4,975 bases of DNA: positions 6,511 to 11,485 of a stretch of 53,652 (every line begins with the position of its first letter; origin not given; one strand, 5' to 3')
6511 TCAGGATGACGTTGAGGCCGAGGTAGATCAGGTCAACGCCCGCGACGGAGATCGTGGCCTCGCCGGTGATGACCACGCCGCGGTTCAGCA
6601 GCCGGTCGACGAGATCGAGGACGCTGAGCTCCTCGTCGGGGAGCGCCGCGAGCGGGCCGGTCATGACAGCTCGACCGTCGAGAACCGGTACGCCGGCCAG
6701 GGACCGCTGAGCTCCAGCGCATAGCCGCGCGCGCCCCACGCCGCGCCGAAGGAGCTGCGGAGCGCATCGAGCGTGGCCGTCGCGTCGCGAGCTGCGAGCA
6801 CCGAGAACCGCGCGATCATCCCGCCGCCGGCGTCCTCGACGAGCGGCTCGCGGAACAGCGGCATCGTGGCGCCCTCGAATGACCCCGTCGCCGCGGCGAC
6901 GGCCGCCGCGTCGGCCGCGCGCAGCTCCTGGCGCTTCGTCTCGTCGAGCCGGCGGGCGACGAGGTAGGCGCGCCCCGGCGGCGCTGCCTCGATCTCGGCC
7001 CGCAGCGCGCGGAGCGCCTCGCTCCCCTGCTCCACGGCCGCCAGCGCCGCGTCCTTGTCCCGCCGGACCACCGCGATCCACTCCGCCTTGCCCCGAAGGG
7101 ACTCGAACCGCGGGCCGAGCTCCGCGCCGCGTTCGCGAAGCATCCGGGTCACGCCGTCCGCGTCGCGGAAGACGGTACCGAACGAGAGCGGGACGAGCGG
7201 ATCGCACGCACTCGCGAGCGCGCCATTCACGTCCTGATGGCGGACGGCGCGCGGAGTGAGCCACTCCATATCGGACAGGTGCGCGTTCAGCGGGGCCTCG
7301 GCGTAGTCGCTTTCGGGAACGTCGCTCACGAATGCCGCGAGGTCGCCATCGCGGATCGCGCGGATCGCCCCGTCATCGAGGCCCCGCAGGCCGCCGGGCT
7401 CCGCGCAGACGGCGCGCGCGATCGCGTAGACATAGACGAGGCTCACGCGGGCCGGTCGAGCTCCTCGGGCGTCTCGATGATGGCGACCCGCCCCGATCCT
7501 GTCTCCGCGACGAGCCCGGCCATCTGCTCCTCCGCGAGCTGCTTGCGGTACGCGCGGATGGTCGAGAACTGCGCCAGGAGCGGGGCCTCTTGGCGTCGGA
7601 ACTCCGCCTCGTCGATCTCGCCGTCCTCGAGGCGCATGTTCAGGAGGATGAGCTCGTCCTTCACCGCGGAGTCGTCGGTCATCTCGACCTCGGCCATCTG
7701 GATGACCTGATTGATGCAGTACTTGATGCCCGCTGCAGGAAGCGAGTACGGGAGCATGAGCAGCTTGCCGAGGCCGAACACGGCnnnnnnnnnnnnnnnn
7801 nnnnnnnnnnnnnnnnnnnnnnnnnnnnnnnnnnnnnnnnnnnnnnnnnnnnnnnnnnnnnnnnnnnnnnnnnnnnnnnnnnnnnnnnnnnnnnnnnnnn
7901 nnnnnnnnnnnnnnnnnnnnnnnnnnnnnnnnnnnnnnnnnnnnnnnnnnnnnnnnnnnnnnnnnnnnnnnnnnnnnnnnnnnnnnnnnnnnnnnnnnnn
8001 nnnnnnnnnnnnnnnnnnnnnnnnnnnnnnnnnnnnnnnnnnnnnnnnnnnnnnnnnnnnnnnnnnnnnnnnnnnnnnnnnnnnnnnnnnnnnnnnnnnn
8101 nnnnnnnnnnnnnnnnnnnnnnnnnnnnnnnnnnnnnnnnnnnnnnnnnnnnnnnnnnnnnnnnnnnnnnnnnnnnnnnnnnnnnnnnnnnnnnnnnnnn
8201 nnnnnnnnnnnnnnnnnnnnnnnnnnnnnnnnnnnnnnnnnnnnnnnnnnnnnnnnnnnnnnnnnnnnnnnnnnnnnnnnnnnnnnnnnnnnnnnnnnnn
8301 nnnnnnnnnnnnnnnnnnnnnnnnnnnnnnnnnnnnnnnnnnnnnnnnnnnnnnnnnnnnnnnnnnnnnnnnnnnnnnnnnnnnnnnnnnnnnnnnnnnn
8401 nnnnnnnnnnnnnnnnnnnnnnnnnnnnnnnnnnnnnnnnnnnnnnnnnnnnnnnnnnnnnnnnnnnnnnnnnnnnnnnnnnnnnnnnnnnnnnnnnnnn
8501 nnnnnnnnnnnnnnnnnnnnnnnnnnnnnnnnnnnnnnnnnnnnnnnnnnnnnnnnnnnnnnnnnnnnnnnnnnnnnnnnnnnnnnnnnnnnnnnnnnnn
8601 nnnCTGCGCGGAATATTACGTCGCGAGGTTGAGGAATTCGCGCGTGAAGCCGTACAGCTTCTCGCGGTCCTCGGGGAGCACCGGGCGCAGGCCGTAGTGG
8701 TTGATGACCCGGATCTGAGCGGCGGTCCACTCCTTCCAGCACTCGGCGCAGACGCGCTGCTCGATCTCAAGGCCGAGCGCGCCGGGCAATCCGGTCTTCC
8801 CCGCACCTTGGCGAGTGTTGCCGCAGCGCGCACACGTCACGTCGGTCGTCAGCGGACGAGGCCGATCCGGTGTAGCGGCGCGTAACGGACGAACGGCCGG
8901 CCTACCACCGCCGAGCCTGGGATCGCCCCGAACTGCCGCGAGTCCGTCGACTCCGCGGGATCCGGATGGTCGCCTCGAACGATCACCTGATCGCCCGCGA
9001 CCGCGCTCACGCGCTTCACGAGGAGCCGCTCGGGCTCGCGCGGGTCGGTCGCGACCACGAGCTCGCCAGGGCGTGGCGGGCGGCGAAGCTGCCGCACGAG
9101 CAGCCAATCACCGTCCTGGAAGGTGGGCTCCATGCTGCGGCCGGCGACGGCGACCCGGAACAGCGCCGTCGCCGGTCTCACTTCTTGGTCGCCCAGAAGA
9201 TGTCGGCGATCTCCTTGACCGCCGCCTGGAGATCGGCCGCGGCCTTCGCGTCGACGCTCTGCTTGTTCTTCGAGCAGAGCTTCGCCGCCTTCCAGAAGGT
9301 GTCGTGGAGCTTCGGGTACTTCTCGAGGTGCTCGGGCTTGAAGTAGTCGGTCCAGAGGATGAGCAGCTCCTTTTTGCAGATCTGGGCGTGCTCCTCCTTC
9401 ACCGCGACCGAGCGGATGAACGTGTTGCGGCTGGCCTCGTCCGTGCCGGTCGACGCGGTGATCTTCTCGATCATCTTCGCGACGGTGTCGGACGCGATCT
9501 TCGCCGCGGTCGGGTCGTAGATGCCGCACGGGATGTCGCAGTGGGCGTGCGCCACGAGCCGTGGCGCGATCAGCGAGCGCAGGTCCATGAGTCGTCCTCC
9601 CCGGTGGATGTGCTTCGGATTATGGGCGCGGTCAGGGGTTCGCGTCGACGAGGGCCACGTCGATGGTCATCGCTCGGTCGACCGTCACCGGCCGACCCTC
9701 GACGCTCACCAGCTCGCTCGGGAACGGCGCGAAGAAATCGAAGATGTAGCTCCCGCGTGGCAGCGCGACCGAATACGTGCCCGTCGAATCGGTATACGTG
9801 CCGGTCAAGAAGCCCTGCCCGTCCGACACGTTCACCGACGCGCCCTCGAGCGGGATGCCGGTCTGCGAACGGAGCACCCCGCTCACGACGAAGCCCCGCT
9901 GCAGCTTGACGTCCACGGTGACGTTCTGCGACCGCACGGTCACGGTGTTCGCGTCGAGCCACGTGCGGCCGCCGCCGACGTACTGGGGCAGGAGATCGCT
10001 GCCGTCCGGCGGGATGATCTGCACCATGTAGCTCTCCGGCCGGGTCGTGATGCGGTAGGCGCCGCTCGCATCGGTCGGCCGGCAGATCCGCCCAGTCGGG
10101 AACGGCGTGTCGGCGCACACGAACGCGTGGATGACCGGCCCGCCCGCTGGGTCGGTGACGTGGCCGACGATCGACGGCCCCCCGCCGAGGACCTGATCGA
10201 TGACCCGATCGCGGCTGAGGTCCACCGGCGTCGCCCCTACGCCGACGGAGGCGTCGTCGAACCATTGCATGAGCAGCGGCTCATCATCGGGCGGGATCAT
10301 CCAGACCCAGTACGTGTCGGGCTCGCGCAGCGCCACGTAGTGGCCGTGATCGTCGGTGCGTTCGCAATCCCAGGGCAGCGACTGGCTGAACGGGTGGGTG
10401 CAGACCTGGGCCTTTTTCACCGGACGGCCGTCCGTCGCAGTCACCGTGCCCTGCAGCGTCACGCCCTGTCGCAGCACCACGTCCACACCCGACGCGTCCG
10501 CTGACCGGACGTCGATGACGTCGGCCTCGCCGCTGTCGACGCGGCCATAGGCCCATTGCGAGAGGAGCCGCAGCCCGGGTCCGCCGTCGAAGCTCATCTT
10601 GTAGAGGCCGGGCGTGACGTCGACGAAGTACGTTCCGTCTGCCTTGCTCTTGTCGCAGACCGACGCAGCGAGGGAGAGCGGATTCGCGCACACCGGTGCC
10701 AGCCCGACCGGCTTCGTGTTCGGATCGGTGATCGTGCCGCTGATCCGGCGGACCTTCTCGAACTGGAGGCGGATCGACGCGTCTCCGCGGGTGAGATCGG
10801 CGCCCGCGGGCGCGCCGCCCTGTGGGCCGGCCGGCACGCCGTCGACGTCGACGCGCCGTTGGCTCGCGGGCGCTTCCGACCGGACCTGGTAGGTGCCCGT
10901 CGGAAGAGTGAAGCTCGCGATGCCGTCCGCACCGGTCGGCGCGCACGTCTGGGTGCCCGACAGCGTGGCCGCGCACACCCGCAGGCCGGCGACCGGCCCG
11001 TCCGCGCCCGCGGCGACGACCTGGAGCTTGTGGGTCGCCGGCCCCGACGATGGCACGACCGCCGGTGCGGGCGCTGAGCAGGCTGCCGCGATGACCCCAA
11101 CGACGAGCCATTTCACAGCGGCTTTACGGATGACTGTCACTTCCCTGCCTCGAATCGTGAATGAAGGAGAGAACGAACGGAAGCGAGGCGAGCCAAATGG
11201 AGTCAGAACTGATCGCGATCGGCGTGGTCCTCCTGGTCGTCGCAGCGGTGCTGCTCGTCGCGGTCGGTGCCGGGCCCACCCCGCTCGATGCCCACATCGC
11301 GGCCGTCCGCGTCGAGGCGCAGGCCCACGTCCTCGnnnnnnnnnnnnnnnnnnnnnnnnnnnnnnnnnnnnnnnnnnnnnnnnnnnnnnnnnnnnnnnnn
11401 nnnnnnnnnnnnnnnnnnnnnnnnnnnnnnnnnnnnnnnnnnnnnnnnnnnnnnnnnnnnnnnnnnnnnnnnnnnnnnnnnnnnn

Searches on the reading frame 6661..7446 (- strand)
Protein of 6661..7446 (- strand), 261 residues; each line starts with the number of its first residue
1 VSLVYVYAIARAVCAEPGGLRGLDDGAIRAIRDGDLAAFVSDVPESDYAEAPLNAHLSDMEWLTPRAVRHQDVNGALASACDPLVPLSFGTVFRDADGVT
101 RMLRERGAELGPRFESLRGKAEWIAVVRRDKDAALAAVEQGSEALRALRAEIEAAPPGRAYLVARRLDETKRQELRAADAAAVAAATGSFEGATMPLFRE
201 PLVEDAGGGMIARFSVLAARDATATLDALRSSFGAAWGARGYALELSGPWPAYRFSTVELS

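Call 3: search_protein_families(library=pfam, proteins=[window:6661-7440:-], max_evalue=0.01)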
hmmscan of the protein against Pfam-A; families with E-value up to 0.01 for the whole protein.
window:6661-7440:- (259 aa): 1 family
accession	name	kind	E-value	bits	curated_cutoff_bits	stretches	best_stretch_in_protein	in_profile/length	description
PF06386.16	GvpL_GvpF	-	8.1e-49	167.3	23.6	1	2-254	2-244/245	Gas vesicle synthesis protein GvpL/GvpF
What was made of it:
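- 6661..7446 (-): gvpL (261 aa); its GTG start overlaps the gvpG stop codon. Pfam GvpL_GvpF 8e-49 (call 3).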

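Call 46: search_protein_families(library=ncbifam, proteins=[window:6661-7446:-], max_evalue=0.001)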
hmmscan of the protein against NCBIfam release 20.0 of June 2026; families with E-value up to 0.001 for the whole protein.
window:6661-7446:- (261 aa): 1 family
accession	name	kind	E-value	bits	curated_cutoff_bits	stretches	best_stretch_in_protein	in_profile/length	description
NF045778.1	gas_vesic_GvpL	equivalog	3.4e-20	72.9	200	1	5-256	4-256/260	gas vesicle protein GvpL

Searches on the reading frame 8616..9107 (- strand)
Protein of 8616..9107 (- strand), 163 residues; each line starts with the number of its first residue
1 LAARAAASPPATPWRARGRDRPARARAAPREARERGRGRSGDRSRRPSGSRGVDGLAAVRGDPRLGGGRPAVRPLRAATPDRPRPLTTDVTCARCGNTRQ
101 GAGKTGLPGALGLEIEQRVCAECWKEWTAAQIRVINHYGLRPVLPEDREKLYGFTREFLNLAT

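Call 3: search_protein_families(library=pfam, proteins=[window:8616-9107:-], max_evalue=0.01)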
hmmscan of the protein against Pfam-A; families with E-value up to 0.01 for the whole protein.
window:8616-9107:- (163 aa): 1 family
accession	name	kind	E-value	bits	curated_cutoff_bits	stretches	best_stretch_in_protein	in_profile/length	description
PF04362.19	Iron_traffic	-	2.7e-11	43.5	27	1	88-160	3-75/88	Bacterial Fe(2+) trafficking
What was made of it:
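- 8616..8840 (-): yggX-like Fe(2+)-trafficking gene that ends 12 nt before gvpF (context; possibly the same transcript). Pfam Iron_traffic 2.7e-11 (call 3).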

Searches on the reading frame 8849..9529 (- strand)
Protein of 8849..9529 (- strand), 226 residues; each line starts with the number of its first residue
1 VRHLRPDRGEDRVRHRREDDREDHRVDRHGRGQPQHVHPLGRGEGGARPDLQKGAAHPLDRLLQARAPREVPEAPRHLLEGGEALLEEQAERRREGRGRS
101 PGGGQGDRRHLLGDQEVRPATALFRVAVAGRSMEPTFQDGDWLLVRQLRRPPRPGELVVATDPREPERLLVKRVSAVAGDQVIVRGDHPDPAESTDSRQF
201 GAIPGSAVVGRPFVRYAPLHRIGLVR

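Call 20: search_protein_families(library=pfam, proteins=[window:8849-9529:-], max_evalue=0.001)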
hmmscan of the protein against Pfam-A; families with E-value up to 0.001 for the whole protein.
window:8849-9529:- (226 aa): 2 families
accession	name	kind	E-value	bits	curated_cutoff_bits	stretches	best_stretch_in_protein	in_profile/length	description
PF10502.14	Peptidase_S26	-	1.2e-16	61.6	22.9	1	125-187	25-90/168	Signal peptidase, peptidase S26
PF00717.28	Peptidase_S24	-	7.1e-09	35.8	23.3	1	115-183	27-90/116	Peptidase S24-like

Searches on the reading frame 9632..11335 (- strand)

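Call 20: search_protein_families(library=pfam, proteins=[window:9632-11335:-], max_evalue=0.001)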
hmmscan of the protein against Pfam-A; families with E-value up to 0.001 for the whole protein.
window:9632-11335:- (567 aa): 4 families
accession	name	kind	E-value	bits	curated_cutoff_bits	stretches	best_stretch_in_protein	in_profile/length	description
PF13620.12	CarboxypepD_reg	-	6.8e-30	103.7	32.3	2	484-537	2-57/82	Carboxypeptidase regulatory-like domain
PF13715.12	CarbopepD_reg_2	-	2.2e-08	34.5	32.2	1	485-532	2-48/88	CarboxypepD_reg-like domain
PF02369.22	Big_1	-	2.7e-05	24.6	34.9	0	486-525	23-66/93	Bacterial Ig-like domain (group 1)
PF16371.11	MetallophosN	-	3.2e-05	24.5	35.6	0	416-446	19-49/77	N terminal of Calcineurin-like phosphoesterase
